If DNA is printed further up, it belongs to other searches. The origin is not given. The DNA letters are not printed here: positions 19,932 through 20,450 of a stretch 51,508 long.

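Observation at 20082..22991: AT-rich three-gene cassette built around a MORC/GHKL-type ATPase: candidate undescribed conflict/defence system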

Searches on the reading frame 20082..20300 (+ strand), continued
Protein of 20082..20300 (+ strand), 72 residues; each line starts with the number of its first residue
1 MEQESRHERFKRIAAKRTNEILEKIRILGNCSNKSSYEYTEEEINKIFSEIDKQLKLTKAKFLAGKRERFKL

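Call 98: search_dna_similar(query=window:20082-20300:+, collection=phages, mode=protein, max_evalue=0.01, max_rows=10)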
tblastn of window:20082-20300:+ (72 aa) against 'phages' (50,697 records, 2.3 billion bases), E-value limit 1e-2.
Records with a match: 14; places in all: 14; records where one place covers at least 80% of the query: 4.
Best place of each record, by identity: <60% 14.
By first word of the organism name: Synechococcus 12; phage 1; Bacteriophage 1.
By host as written in the record: Synechococcus sp. MW02 8; Synechococcus sp. 3; [Clostridium] innocuum 1; - 1; Synechococcus sp. WH 7803 1.
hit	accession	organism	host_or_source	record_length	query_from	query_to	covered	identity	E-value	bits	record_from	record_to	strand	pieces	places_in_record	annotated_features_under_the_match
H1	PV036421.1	phage NatCom_9291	[Clostridium] innocuum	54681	4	72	96%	46.5%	8e-15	72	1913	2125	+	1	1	hypothetical protein (x2)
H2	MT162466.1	Synechococcus phage S-N03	Synechococcus sp. MW02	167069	1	62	86%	37.1%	3e-8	53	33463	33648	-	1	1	hypothetical protein (x2)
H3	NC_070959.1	Synechococcus phage S-N03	Synechococcus sp. MW02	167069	1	62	86%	37.1%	3e-8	53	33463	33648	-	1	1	hypothetical protein (x2)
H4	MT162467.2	Synechococcus phage S-H34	Synechococcus sp. MW02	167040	6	62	79%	38.6%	4e-6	47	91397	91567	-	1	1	hypothetical protein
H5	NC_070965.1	Synechococcus phage S-H34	Synechococcus sp. MW02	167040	6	62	79%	38.6%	4e-6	47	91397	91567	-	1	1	hypothetical protein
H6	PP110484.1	Synechococcus phage MA01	Synechococcus sp. MW02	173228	6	62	79%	38.6%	9e-6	46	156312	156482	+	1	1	hypothetical protein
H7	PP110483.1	Synechococcus phage MA10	Synechococcus sp. MW02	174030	6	62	79%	38.6%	9e-6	46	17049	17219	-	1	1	hypothetical protein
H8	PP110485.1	Synechococcus phage ME01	Synechococcus sp. MW02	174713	6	62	79%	38.6%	9e-6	46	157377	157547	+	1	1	hypothetical protein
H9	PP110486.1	Synechococcus phage MC09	Synechococcus sp. MW02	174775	6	62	79%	38.6%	9e-6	46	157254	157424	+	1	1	hypothetical protein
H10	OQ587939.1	Synechococcus phage S-CRES1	Synechococcus sp.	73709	1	55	76%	36.8%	9e-6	46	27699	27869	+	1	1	hypothetical protein (x2)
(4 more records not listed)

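Call 100: get_annotated_region(hit=H1, flank=5000)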
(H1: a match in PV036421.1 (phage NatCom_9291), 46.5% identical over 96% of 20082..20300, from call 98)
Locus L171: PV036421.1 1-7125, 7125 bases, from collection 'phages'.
description: Phage NatCom_9291, complete genome.
organism: phage NatCom_9291 (NCBI taxid 3403542)
taxonomy: Viruses; Duplodnaviria; Heunggongvirae; Uroviricota; Caudoviricetes; Ca. Heliusvirales
host: [Clostridium] innocuum; source: human feces; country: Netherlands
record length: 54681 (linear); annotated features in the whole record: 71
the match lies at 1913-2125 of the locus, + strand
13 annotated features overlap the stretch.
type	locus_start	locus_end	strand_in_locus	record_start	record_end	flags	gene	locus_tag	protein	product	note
CDS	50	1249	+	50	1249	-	-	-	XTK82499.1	integrase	-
CDS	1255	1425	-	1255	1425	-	-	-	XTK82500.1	hypothetical protein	-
CDS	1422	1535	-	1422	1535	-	-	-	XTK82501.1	hypothetical protein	-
CDS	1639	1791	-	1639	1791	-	-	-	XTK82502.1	hypothetical protein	-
CDS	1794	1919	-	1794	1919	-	-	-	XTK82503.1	hypothetical protein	-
CDS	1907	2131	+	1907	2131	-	-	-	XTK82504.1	hypothetical protein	-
CDS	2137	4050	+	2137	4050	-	-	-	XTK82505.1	hypothetical protein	-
CDS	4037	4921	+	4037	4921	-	-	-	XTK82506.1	hypothetical protein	-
CDS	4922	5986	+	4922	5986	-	-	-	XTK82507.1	hypothetical protein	-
CDS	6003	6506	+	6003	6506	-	-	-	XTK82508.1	hypothetical protein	-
CDS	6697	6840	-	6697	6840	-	-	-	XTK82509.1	hypothetical protein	-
CDS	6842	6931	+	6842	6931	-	-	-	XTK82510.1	hypothetical protein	-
CDS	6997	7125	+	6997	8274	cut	-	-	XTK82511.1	DNA methyltransferase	-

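Call 101: get_annotated_region(hit=H2, flank=4000)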
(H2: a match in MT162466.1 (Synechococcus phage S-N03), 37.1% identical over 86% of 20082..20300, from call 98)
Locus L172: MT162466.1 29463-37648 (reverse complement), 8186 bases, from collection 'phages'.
description: Synechococcus phage S-N03, complete genome.
organism: Synechococcus phage S-N03 (NCBI taxid 2718943)
taxonomy: Viruses; Duplodnaviria; Heunggongvirae; Uroviricota; Caudoviricetes; Kyanoviridae; Huanghaivirus; Huanghaivirus snothree
host: Synechococcus sp. MW02; source: -; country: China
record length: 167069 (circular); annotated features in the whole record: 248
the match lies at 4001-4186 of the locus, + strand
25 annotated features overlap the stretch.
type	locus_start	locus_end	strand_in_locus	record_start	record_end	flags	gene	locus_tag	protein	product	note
CDS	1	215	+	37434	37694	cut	-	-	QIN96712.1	hypothetical protein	-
CDS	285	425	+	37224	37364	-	-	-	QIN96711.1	hypothetical protein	-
CDS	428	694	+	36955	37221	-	-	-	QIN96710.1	hypothetical protein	-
CDS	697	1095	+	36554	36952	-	-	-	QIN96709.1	hypothetical protein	-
CDS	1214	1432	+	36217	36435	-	-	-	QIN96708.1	hypothetical protein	-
CDS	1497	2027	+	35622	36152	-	-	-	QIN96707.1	hemagglutinin domain-containing protein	-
CDS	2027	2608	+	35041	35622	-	-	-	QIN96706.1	2OG-Fe(II) oxygenase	-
CDS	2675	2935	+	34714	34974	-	-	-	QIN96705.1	hypothetical protein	-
CDS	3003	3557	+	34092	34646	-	-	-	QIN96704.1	hypothetical protein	-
CDS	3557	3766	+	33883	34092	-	-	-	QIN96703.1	hypothetical protein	-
CDS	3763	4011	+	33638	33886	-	-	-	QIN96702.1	hypothetical protein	-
CDS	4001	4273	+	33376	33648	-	-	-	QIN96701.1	hypothetical protein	-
CDS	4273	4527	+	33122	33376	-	-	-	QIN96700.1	hypothetical protein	-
CDS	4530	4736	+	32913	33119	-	-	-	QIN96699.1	hypothetical protein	-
CDS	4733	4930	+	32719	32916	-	-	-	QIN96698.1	hypothetical protein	-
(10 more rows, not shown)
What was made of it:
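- ORF1-like genes occur alone in lytic cyanophages (calls 98, 101).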

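Call 103: search_protein_families(library=padloc, proteins=[L171:1907-2131:+, L171:2137-4050:+, L171:4037-4921:+, L171:4922-5986:+, L070:6216-6851:+, L070:6862-9126:+, L086:8148-9509:+, L085:10024-12414:+, L141:6213-8723:+, L167:3225-5567:+], max_evalue=0.01)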
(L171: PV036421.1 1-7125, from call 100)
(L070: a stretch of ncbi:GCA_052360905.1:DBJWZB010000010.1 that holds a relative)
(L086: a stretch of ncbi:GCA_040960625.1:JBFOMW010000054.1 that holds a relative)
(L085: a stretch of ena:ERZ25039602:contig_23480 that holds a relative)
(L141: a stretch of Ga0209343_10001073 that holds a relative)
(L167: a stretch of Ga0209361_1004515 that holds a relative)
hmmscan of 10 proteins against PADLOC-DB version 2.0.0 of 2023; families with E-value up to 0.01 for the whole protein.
L171:1907-2131:+ (74 aa): 0 families

L171:2137-4050:+ (637 aa): 1 family
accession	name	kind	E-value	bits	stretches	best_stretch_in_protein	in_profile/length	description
PDLC04582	PDC-M33A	-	5.2e-205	680.8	1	1-636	1-626/627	-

L171:4037-4921:+ (294 aa): 1 family
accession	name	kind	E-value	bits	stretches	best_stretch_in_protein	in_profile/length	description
PDLC04583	PDC-M33B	-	6.4e-98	325.7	1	1-290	1-288/289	-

L171:4922-5986:+ (354 aa): 4 families
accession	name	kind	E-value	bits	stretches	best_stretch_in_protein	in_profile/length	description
PDLC04585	PDC-M33C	-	1.2e-193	641.3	1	1-352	1-345/346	-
PDLC04586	PDC-M33C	-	9e-78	259.1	1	1-251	1-241/247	-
PDLC04587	PDC-M33C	-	2.2e-46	156.6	1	1-249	1-242/312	-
PDLC04584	PDC-M33C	-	4.4e-44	148.9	1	2-247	4-240/250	-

L070:6216-6851:+ (211 aa): 1 family
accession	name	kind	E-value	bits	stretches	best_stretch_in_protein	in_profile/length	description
PDLC01813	CARF1--CARF_HEPN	-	0.0096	13.1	0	125-203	224-297/421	-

L070:6862-9126:+ (754 aa): 0 families

L086:8148-9509:+ (453 aa): 0 families

L085:10024-12414:+ (796 aa): 0 families

L141:6213-8723:+ (836 aa): 0 families

L167:3225-5567:+ (780 aa): 0 families

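Call 113: find_related_loci(query=A4, collection=viral_contigs, flank=5000)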
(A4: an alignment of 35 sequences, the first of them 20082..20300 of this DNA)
Query A4 (72 aa) in viral_contigs; peptide patterns used: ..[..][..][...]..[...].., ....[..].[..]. (x = any residue, [..] = any of these).
43 stretches matched a pattern; 2 encode a relative of the query (tblastn E <= 1e-3); 2 distinct loci.
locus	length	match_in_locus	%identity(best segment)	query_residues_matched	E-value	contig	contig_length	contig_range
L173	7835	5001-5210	54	4-72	5e-23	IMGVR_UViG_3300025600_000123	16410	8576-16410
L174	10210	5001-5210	49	5-72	2e-20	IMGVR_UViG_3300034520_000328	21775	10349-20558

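Call 116: search_protein_families(library=pfam, alignment_id=A4, max_evalue=0.05)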
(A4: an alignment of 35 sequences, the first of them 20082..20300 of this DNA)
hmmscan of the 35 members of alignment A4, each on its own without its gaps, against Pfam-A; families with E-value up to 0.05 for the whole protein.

A. member 1, window:20082-20300:+ (72 aa): 1 family
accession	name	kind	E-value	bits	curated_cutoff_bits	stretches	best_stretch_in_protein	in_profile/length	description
PF00043.30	GST_C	-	0.019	15.6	20.7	1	33-67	20-52/93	Glutathione S-transferase, C-terminal domain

B. families by the number of members that match (of 35 scanned): 8 families
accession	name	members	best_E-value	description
PF00043.30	GST_C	13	0.0069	Glutathione S-transferase, C-terminal domain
PF06424.17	PRP1_N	7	0.012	PRP1 splicing factor, N-terminal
PF07308.18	DUF1456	2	0.023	Protein of unknown function (DUF1456)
PF06012.17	DUF908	1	0.0091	Domain of Unknown Function (DUF908)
PF18928.5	DUF5677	1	0.012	Family of unknown function (DUF5677)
PF14497.11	GST_C_3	1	0.014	Glutathione S-transferase, C-terminal domain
PF07700.20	HNOB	1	0.038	Haem-NO-binding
PF10675.14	DUF2489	1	0.044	Protein of unknown function (DUF2489)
